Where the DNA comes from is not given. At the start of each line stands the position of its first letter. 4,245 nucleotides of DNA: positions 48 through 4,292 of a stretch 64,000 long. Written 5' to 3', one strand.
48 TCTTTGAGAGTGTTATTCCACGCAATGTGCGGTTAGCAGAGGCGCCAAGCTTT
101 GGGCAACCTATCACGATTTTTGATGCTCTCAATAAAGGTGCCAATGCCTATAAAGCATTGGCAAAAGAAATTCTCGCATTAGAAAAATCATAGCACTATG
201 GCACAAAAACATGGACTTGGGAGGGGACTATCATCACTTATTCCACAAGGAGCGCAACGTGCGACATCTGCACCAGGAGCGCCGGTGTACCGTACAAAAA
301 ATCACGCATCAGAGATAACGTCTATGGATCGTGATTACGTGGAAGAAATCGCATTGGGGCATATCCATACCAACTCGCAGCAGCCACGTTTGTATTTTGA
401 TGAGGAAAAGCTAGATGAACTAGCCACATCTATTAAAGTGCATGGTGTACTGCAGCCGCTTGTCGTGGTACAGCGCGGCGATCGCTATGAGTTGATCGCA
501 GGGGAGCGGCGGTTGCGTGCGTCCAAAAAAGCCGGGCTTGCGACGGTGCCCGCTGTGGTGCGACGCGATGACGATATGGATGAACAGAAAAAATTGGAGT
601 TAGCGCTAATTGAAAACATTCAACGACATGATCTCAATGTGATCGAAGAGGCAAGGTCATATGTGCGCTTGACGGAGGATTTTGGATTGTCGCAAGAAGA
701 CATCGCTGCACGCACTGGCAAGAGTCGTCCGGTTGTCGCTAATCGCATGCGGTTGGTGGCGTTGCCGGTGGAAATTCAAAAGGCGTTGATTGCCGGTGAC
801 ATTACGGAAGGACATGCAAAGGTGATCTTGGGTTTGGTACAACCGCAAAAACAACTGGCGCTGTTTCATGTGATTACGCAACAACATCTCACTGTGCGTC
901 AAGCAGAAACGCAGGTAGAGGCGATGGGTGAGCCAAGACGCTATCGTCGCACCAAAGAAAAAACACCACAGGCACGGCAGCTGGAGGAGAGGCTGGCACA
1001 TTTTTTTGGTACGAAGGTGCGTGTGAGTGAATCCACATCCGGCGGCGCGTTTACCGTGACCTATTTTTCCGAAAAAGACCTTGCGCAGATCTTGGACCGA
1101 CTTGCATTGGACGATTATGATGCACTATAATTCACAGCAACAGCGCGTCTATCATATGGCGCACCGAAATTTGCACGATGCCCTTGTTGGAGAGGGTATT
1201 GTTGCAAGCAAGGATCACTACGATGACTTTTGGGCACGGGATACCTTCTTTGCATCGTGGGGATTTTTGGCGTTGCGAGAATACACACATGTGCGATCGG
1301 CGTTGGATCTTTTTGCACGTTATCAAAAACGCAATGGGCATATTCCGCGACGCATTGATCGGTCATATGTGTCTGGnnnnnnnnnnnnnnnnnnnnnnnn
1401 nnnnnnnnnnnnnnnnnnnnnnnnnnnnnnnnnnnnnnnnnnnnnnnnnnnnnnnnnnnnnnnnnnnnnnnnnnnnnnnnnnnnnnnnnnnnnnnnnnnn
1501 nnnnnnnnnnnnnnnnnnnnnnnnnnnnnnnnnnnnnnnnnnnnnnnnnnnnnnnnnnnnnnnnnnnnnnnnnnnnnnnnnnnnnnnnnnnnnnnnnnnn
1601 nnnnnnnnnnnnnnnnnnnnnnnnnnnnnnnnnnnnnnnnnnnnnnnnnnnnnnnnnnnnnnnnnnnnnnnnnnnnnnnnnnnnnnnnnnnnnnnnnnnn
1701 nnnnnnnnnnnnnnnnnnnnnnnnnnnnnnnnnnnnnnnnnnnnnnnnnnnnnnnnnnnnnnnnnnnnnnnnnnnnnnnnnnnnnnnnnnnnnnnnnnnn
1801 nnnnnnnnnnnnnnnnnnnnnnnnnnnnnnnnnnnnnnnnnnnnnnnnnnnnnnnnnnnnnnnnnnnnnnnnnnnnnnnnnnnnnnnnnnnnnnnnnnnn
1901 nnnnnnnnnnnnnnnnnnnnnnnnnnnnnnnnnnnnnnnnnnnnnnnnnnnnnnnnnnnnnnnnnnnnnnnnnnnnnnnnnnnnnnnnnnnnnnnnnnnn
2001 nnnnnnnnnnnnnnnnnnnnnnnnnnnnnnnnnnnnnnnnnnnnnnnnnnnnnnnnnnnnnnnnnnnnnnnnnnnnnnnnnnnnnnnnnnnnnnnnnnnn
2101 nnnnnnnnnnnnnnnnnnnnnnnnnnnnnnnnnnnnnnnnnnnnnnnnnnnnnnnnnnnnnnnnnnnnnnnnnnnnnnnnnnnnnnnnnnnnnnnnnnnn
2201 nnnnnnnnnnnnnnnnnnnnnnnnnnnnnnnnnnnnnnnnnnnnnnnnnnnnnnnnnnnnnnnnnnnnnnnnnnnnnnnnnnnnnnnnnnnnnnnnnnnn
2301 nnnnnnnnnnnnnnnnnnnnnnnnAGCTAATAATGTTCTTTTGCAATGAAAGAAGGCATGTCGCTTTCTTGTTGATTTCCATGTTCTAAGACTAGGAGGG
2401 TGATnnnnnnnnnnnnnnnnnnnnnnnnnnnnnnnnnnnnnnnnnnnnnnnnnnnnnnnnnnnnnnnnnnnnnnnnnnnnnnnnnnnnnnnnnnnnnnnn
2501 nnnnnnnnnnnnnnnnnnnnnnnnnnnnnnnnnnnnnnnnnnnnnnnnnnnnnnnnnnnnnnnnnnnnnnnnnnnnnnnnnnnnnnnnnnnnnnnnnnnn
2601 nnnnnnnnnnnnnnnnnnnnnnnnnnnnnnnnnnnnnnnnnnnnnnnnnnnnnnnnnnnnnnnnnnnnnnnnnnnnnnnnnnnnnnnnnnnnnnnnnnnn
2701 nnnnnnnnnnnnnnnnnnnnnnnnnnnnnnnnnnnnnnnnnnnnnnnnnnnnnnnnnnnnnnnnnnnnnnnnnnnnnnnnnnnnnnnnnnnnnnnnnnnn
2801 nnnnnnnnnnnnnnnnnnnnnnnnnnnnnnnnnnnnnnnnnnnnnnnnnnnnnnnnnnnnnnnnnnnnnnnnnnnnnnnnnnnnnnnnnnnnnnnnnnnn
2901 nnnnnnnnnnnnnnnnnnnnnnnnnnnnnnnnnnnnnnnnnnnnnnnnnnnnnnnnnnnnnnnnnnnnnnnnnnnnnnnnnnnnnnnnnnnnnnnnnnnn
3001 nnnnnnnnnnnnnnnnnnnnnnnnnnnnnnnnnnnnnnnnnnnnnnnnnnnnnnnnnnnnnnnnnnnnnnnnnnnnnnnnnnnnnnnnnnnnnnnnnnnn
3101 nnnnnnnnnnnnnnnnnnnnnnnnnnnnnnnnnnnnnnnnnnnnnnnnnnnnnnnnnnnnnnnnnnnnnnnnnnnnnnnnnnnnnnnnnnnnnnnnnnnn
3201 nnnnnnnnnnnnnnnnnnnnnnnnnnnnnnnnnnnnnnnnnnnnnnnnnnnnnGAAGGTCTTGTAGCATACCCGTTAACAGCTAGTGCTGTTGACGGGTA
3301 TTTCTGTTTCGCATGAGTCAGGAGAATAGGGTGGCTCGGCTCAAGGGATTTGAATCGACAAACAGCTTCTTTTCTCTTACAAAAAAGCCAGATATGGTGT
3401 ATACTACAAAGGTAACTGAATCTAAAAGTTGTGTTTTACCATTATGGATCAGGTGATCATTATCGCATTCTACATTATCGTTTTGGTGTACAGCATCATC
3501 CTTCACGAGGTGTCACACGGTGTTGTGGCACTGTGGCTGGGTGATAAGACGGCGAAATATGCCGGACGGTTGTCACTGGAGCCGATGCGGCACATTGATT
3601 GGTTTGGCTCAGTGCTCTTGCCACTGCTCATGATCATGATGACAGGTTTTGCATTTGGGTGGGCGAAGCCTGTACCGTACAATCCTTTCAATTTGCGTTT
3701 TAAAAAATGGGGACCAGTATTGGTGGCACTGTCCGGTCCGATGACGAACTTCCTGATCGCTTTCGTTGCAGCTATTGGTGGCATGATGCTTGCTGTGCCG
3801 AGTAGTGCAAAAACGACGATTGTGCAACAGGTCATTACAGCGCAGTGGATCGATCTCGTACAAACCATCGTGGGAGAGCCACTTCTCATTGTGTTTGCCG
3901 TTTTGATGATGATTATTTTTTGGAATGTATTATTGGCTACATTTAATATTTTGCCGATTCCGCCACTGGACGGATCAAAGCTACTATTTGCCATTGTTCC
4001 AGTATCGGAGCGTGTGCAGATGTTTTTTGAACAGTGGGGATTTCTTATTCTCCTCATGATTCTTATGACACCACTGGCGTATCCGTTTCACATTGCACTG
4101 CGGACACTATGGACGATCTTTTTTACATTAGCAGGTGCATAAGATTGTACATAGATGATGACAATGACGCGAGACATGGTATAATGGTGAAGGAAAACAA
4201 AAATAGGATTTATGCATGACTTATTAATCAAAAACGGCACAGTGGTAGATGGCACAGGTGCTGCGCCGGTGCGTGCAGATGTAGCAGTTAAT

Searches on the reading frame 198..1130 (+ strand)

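Call 13: search_protein_families(library=pfam, proteins=[window:198-1130:+], max_evalue=0.00001)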
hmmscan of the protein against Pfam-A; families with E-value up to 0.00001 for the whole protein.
window:198-1130:+ (310 aa): 3 families
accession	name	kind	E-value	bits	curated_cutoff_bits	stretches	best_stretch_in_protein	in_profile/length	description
PF17762.8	HTH_ParB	-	2e-32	111.8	22.6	1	145-243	2-100/102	ParB HTH domain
PF02195.25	ParB_N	-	3.5e-31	107.6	26.3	1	48-142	3-95/95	ParB N-terminal domain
PF23552.2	ParB_C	-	9.5e-06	25.4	23.8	0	255-302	1-49/50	ParB dimerisation domain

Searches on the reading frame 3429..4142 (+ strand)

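Call 13: search_protein_families(library=pfam, proteins=[window:3429-4142:+], max_evalue=0.00001)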
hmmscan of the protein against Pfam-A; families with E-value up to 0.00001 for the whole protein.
window:3429-4142:+ (237 aa): 1 family
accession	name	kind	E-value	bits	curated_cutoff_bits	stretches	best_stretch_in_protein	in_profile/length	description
PF02163.28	Peptidase_M50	-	1.3e-14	54.6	27.2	1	15-210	2-220/221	Peptidase family M50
